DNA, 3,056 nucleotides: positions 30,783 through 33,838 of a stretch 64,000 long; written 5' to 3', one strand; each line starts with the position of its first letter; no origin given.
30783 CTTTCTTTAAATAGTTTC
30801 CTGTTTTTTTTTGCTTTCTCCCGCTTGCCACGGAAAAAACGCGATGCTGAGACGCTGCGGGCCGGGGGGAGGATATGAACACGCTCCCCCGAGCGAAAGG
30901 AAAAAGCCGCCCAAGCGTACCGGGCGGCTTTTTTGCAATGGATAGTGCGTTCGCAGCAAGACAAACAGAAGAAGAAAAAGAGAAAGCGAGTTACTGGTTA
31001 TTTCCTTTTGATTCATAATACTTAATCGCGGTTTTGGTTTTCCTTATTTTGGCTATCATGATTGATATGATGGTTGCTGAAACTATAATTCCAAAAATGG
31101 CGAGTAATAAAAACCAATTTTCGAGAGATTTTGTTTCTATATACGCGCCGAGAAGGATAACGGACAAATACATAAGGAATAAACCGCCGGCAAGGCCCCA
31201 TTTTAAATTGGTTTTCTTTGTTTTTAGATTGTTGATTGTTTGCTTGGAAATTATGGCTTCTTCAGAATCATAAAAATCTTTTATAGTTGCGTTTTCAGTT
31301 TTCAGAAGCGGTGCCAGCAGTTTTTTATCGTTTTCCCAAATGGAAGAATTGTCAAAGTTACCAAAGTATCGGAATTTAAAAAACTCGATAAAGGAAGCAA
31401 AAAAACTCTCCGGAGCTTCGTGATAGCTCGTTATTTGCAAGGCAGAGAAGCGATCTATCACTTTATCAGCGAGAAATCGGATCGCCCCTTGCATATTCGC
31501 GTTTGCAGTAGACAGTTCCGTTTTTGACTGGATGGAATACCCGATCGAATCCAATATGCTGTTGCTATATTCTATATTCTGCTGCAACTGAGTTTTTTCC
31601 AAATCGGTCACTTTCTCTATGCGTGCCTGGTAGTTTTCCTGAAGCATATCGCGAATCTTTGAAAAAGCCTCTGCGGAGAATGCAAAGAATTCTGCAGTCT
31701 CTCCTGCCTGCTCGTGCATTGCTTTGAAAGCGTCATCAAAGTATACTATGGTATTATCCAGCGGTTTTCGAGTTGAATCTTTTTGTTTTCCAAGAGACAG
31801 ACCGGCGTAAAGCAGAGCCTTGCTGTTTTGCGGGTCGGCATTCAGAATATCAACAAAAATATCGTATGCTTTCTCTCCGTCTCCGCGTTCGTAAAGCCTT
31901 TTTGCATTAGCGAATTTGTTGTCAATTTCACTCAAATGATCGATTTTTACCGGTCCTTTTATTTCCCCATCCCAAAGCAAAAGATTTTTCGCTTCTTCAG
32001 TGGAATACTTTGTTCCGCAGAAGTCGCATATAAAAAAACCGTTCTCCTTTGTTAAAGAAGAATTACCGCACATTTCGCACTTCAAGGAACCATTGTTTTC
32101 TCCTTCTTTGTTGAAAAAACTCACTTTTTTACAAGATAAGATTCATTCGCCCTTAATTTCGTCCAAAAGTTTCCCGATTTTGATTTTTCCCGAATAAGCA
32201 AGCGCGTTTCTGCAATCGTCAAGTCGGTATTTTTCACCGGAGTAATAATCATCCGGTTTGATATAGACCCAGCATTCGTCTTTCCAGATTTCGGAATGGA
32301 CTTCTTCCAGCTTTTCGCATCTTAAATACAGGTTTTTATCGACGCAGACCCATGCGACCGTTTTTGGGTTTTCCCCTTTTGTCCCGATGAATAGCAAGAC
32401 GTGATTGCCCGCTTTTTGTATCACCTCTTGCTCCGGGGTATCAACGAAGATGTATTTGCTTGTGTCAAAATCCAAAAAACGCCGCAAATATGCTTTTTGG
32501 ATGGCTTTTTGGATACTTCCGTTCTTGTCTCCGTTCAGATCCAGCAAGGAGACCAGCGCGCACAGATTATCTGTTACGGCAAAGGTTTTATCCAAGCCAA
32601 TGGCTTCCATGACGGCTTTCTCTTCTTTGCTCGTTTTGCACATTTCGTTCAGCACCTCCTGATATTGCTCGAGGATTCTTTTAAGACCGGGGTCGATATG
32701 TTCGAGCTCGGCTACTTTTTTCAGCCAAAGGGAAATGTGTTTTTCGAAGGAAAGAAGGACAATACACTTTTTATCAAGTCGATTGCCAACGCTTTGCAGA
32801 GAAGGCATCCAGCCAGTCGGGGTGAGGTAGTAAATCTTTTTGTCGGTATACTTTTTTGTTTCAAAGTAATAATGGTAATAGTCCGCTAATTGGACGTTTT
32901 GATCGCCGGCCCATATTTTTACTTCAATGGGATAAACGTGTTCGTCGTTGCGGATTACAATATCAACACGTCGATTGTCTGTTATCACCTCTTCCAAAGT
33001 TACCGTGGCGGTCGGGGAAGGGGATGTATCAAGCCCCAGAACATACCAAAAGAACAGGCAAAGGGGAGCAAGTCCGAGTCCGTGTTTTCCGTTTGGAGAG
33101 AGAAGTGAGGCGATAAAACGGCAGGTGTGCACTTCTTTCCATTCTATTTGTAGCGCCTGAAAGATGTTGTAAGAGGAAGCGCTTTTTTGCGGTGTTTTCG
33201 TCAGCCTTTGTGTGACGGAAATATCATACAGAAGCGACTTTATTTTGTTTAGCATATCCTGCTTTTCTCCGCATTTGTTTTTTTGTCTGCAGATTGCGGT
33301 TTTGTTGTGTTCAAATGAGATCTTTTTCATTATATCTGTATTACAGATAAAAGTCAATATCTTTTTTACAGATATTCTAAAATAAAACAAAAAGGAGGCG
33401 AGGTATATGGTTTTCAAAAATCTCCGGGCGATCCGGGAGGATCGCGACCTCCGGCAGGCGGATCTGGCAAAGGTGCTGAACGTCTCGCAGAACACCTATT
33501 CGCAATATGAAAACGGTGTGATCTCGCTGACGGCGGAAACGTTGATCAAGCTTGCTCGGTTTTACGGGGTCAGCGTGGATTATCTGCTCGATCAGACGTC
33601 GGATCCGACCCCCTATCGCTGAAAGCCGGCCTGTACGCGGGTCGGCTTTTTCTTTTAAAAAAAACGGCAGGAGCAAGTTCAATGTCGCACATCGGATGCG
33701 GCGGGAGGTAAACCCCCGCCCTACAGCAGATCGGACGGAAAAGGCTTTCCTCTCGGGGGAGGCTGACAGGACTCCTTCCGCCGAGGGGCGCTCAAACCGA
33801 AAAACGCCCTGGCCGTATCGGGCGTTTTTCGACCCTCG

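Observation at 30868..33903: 2.9-kb low-GC island flanked by ~66-bp direct repeats: PD-(D/E)xK nuclease, zinc-ribbon/TPR/TM protein and XRE repressor (candidate defence module)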

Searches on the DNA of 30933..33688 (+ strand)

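Call 40: search_dna_similar(query=window:30933-33688:+, collection=phages, mode=distant)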
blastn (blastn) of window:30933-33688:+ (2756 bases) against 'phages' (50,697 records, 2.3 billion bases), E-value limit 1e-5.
No match.
